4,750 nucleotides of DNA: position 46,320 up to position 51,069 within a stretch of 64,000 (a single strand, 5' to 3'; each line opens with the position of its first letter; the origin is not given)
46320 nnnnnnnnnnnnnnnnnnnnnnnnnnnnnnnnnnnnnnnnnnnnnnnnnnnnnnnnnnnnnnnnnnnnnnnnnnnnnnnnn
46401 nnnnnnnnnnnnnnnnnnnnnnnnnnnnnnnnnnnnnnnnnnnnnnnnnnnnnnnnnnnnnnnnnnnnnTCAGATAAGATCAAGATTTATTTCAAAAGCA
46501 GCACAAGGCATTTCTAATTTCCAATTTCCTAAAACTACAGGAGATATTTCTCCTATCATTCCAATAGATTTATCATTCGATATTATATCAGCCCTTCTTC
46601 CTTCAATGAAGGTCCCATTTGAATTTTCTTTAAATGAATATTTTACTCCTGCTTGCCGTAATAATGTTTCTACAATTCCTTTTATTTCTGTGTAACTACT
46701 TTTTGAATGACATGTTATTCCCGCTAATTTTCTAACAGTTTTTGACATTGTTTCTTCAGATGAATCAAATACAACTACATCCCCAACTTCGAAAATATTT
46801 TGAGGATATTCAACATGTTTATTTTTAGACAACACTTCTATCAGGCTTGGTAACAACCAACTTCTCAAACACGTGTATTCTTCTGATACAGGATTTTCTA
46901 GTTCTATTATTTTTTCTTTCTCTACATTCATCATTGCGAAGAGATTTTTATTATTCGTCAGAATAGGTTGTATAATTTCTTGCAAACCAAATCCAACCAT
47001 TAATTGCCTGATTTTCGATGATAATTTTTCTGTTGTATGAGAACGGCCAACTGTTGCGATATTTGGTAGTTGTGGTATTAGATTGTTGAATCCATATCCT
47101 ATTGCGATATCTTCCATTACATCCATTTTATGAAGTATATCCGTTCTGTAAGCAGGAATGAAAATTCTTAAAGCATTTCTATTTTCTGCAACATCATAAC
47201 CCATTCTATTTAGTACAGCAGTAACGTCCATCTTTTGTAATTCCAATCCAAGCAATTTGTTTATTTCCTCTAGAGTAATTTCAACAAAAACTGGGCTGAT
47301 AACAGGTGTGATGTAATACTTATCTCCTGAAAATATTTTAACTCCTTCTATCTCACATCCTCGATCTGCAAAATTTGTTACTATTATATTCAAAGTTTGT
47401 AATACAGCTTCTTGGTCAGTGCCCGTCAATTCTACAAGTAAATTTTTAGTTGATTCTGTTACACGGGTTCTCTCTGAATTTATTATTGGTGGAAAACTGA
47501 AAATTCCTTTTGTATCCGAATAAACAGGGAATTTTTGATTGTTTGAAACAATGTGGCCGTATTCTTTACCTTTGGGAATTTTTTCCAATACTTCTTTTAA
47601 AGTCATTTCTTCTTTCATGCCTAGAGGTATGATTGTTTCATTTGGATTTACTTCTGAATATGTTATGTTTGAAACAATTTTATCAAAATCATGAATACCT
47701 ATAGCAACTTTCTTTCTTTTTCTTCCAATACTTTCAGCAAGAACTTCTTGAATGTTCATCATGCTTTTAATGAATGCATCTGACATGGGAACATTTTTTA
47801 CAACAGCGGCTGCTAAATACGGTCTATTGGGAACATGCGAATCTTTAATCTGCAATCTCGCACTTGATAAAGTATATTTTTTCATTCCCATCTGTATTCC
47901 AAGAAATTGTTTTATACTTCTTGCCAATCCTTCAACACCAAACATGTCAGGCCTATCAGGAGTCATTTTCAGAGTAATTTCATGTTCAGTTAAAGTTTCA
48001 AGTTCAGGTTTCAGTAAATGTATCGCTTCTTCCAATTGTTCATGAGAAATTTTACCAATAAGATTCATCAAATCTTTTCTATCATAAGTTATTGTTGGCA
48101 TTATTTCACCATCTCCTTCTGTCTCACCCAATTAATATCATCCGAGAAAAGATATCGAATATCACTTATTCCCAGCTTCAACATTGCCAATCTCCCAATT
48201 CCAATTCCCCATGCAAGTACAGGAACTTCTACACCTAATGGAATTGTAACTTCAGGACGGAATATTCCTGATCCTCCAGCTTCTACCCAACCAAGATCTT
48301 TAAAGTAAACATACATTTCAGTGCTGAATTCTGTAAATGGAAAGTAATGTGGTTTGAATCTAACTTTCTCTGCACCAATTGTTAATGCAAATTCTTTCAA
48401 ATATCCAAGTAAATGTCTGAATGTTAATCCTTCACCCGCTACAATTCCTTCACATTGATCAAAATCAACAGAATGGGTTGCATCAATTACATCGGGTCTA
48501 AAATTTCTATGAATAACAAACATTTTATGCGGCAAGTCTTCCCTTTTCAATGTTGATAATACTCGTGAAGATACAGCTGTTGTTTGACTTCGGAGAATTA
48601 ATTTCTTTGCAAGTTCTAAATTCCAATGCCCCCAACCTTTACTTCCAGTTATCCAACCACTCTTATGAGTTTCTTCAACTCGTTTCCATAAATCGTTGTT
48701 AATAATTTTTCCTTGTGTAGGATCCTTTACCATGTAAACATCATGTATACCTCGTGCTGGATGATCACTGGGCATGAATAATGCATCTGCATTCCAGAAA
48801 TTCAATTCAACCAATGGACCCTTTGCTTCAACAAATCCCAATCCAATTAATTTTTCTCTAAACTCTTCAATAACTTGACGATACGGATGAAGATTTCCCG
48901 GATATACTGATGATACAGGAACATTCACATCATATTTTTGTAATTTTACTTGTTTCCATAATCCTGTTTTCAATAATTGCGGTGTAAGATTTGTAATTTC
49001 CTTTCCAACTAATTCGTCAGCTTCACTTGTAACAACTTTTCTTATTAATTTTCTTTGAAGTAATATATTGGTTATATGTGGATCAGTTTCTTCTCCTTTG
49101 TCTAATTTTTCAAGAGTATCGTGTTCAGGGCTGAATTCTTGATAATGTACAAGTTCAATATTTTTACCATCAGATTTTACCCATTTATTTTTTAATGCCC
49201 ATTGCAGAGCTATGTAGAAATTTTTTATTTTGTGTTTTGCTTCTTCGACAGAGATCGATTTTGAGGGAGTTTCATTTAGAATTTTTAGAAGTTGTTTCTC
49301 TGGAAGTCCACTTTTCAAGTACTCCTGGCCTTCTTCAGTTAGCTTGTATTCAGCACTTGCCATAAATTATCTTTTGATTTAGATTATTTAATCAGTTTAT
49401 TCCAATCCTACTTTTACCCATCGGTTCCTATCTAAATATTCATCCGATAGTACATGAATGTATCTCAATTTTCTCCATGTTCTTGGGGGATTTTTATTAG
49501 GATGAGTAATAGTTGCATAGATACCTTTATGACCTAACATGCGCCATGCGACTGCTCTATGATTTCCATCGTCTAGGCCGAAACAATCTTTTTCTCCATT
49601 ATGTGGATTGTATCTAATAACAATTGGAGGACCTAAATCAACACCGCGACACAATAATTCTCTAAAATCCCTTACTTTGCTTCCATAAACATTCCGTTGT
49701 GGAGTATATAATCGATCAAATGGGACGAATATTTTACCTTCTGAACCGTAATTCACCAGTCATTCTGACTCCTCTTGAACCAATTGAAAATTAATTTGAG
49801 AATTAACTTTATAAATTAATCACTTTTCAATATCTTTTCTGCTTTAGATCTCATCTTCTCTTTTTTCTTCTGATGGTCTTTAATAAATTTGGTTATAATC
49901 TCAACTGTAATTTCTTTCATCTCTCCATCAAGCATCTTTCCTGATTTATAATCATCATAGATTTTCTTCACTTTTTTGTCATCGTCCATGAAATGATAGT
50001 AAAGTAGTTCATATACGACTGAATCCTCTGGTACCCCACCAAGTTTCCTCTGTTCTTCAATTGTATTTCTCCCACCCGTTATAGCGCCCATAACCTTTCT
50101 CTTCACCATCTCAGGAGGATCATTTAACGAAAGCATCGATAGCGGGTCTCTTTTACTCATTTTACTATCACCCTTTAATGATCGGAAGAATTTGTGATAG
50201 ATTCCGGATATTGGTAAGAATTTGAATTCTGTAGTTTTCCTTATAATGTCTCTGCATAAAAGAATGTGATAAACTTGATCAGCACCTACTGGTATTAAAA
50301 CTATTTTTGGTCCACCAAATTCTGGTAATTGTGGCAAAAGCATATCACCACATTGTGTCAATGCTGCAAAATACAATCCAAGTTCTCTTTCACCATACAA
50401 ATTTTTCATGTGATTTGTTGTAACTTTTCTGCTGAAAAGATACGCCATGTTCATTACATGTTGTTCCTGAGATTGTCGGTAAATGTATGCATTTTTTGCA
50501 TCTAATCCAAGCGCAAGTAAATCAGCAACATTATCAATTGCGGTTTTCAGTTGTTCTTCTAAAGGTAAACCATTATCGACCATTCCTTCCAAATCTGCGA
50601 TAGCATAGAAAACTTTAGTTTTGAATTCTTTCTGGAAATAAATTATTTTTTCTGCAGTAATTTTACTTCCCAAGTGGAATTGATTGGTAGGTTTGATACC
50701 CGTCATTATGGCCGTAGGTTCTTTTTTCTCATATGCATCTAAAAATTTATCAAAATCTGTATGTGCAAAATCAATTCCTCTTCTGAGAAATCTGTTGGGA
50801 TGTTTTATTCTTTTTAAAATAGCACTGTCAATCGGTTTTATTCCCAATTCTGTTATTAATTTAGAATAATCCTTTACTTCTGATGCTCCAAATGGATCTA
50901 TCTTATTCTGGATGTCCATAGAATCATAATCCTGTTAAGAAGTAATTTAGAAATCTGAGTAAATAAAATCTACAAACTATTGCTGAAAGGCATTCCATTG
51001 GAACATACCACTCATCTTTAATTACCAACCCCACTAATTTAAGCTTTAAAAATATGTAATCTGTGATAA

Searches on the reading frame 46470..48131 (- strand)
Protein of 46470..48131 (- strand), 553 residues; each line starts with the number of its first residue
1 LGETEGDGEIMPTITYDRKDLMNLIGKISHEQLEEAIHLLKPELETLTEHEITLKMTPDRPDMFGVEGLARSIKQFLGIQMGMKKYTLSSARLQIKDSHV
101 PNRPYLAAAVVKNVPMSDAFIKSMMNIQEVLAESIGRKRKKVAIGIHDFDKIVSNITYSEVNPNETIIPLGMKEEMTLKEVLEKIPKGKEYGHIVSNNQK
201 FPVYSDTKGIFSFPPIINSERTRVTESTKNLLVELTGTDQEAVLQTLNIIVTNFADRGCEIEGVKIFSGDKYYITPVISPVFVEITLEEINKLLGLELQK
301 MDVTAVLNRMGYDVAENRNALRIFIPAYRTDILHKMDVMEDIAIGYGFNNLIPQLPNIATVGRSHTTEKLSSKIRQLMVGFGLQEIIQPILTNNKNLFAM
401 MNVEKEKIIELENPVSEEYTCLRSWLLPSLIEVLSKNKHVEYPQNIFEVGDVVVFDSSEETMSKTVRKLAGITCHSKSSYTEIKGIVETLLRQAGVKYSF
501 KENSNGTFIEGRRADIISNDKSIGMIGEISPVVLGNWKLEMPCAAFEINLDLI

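Call 8: search_protein_families(library=pfam, proteins=[window:46470-48131:-], max_evalue=0.001)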
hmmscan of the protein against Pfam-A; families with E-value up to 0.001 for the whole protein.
window:46470-48131:- (553 aa): 5 families
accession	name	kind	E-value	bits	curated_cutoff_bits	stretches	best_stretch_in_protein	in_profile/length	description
PF17759.6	tRNA_synthFbeta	-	4.1e-46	157.6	22.4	1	354-550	4-214/214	Phenylalanyl tRNA synthetase beta chain CLM domain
PF03484.21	B5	-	4.6e-21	75.2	28.6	1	283-348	1-67/67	tRNA synthetase B5 domain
PF03483.22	B3_4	-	4.9e-12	46.2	29.3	1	142-246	51-135/174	B3/4 domain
PF01409.25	tRNA-synt_2d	-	4.4e-06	26.8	19.8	1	359-501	11-161/246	tRNA synthetases class II core domain (F)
PF18262.7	PhetRS_B1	-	0.0005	20.7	26.8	0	11-78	1-82/83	Phe-tRNA synthetase beta subunit B1 domain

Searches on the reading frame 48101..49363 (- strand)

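Call 8: search_protein_families(library=pfam, proteins=[window:48101-49363:-], max_evalue=0.001)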
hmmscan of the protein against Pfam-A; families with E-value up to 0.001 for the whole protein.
window:48101-49363:- (420 aa): 1 family
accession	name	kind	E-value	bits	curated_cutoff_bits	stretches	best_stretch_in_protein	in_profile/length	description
PF01409.25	tRNA-synt_2d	-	9.5e-82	274.6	19.8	1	143-415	1-245/246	tRNA synthetases class II core domain (F)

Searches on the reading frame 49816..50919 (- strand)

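Call 8: search_protein_families(library=pfam, proteins=[window:49816-50919:-], max_evalue=0.001)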
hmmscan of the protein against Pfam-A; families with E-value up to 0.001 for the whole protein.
window:49816-50919:- (367 aa): 1 family
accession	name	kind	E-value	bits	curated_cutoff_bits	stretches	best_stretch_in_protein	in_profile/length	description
PF00579.31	tRNA-synt_1b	-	1.2e-35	123.7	21.1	1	65-345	2-290/292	tRNA synthetases class I (W and Y)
